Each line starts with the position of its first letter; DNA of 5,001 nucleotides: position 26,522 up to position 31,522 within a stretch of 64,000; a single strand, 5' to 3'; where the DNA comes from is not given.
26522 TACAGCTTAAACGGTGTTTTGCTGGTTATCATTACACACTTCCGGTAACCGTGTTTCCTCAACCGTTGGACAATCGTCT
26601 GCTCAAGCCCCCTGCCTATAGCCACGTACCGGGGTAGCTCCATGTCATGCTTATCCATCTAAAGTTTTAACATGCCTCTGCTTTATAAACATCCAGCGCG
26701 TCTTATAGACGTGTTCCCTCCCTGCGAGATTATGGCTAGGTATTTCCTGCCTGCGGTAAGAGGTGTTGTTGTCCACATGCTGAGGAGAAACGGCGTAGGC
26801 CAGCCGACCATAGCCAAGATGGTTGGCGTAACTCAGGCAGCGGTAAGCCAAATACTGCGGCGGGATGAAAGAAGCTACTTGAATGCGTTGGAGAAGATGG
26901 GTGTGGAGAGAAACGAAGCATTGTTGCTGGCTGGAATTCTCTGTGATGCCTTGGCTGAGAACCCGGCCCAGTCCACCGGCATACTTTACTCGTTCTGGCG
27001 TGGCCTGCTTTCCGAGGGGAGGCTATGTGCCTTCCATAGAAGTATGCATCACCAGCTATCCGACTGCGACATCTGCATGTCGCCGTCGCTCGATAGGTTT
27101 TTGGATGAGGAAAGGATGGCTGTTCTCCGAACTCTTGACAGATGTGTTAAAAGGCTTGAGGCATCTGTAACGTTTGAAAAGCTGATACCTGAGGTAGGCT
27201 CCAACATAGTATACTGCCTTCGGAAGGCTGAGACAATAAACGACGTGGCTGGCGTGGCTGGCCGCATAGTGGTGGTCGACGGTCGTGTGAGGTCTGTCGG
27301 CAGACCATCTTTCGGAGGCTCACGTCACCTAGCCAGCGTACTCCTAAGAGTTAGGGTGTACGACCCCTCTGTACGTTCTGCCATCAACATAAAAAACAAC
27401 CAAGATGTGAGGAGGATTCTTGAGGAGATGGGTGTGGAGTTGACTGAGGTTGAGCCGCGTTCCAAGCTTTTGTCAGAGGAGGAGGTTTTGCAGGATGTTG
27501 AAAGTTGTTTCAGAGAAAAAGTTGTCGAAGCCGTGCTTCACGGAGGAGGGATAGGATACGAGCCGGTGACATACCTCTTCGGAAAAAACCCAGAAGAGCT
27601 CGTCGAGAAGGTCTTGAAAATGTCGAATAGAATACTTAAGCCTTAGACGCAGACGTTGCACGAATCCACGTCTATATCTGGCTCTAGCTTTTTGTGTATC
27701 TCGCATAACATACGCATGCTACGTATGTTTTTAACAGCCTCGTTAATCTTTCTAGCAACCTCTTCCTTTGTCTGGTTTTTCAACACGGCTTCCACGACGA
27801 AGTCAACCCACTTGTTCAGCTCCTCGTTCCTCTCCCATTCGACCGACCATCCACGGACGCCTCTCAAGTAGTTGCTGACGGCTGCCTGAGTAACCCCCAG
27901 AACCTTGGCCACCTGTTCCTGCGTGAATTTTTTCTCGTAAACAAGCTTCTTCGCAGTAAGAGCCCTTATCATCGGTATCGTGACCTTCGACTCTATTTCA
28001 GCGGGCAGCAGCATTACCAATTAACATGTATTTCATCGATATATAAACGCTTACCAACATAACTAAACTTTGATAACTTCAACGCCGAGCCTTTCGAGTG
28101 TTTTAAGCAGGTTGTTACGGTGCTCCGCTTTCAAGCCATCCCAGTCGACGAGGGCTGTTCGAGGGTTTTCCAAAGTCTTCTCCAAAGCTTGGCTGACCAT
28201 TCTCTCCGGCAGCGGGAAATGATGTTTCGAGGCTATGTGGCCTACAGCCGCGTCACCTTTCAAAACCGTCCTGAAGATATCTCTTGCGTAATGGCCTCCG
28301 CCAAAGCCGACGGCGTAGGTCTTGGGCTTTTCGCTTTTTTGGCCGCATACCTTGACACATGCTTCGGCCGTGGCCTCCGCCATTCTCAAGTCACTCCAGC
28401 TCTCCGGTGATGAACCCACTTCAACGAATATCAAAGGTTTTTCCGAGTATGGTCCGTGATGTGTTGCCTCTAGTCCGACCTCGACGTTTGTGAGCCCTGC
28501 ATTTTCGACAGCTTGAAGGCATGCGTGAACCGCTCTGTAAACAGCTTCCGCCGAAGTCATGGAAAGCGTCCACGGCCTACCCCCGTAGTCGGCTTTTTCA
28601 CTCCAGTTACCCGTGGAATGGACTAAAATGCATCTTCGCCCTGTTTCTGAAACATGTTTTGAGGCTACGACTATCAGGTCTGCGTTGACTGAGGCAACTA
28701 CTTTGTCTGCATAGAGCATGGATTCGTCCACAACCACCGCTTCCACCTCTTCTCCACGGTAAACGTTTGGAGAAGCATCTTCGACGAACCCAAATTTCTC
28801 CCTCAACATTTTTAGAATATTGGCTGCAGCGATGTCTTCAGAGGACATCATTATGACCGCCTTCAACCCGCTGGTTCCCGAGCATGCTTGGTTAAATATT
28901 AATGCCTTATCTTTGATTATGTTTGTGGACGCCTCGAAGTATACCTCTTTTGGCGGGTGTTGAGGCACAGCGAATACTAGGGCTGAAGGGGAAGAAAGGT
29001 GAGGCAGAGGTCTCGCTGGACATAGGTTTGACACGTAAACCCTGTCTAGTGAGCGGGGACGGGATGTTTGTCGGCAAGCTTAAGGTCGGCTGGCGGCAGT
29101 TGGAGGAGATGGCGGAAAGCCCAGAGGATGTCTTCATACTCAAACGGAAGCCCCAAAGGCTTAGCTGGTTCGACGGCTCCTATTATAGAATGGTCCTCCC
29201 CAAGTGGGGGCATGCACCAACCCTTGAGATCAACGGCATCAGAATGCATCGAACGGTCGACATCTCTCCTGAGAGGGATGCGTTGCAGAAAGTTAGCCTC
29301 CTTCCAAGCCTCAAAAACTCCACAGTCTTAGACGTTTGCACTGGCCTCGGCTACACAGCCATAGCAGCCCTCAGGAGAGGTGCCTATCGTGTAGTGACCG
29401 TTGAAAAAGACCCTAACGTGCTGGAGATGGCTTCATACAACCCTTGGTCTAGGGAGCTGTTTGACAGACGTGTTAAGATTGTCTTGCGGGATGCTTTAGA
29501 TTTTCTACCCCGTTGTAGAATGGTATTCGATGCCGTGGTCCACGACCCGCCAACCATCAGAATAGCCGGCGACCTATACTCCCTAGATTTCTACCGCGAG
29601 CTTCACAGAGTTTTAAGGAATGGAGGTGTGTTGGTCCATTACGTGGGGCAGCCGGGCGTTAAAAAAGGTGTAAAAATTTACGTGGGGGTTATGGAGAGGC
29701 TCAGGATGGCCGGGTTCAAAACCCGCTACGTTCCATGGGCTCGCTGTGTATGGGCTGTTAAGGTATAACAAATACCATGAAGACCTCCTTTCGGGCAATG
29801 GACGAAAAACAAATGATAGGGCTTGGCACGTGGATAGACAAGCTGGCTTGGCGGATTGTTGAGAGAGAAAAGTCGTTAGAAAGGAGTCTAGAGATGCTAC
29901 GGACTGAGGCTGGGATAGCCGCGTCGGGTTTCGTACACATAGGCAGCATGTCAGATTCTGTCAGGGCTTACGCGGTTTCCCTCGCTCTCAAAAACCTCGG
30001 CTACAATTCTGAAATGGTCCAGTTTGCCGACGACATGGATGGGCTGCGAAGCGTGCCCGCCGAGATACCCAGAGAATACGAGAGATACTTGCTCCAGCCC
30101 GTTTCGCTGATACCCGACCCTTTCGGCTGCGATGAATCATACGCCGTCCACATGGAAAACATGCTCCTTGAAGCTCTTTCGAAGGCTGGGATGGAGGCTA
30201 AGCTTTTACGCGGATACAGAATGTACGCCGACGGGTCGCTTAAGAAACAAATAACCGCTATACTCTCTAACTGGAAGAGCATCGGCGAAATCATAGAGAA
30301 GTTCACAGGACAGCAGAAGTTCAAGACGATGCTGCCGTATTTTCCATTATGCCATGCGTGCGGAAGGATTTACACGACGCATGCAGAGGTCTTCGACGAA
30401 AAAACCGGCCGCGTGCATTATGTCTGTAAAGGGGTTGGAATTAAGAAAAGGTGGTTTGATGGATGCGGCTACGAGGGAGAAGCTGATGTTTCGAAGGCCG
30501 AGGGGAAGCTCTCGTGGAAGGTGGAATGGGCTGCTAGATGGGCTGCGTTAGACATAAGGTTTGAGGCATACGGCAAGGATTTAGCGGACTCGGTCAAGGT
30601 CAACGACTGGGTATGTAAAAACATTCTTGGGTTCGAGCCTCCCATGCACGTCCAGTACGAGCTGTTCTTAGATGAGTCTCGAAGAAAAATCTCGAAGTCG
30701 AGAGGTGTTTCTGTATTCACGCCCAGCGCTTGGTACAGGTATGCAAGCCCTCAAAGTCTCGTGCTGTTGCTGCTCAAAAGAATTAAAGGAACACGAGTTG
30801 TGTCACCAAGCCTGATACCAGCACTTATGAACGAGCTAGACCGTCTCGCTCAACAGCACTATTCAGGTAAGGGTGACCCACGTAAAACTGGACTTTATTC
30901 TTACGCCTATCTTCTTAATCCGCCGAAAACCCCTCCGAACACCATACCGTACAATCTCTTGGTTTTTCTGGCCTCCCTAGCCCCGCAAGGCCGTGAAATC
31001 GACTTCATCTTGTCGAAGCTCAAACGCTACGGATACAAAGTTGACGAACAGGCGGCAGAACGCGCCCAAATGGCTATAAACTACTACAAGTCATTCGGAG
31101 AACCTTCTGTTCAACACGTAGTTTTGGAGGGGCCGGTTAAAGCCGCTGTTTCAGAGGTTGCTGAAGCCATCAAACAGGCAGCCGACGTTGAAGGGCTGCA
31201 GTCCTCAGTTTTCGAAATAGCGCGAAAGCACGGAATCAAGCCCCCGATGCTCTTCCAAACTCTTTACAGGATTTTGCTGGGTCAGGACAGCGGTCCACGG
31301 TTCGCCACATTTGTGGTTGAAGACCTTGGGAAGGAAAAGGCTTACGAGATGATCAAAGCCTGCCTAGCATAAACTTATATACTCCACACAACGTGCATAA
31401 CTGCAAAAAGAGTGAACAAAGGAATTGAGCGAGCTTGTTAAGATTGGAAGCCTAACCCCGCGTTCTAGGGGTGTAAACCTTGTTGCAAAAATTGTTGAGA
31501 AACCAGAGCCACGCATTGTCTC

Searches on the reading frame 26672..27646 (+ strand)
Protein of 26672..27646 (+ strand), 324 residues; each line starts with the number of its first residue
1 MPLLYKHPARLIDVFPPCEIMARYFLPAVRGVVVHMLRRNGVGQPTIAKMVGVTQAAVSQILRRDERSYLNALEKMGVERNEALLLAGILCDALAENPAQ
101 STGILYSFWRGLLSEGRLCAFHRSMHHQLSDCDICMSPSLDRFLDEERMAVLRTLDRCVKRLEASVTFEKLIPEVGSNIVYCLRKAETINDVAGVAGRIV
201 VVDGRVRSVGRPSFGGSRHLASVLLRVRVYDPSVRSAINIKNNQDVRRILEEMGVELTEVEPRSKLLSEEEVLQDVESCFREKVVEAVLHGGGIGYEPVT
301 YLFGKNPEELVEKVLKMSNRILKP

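Call 48: search_protein_families(library=pfam, proteins=[window:26672-27646:+], max_evalue=0.00001)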
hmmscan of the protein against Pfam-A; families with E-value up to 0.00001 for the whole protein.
window:26672-27646:+ (324 aa): 1 family
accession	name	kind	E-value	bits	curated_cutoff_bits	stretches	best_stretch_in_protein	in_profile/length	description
PF10120.14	ThiN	-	3.1e-52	177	25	1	155-316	2-165/165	Thiamine-phosphate synthase ThiN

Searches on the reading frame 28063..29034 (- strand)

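Call 48: search_protein_families(library=pfam, proteins=[window:28063-29034:-], max_evalue=0.00001)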
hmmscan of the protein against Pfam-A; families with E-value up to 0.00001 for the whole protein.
window:28063-29034:- (323 aa): 1 family
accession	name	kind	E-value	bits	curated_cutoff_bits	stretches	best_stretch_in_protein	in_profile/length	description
PF04414.18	tRNA_deacylase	-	1.7e-56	191.5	33.6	1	117-321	4-205/205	D-aminoacyl-tRNA deacylase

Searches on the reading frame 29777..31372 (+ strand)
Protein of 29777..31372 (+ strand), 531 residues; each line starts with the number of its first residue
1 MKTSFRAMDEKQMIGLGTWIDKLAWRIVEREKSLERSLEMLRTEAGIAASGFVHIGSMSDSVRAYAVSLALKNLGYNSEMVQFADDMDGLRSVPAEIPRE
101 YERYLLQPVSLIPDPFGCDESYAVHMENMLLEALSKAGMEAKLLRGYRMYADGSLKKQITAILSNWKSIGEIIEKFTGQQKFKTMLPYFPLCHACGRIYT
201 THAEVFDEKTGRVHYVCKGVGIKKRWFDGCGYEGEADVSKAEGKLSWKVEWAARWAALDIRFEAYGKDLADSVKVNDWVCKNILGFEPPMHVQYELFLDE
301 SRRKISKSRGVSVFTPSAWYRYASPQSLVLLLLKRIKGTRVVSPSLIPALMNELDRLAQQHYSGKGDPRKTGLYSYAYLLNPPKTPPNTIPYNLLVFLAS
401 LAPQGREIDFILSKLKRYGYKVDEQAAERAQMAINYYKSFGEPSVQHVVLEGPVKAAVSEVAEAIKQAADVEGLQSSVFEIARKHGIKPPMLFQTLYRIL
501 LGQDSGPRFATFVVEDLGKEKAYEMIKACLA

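Call 46: find_encoding_contigs(protein=window:29777-31372:+, flank=10000, max_places=1)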
Protein window:29777-31372:+ (531 aa): no gene with exactly this product is on record in the collection.

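Call 48: search_protein_families(library=pfam, proteins=[window:29777-31372:+], max_evalue=0.00001)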
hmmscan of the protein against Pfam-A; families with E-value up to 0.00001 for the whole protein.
window:29777-31372:+ (531 aa): 1 family
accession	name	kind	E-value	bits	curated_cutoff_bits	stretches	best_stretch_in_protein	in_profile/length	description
PF01921.24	tRNA-synt_1f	-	8.6e-101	337.9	27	1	18-363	2-341/360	tRNA synthetases class I (K)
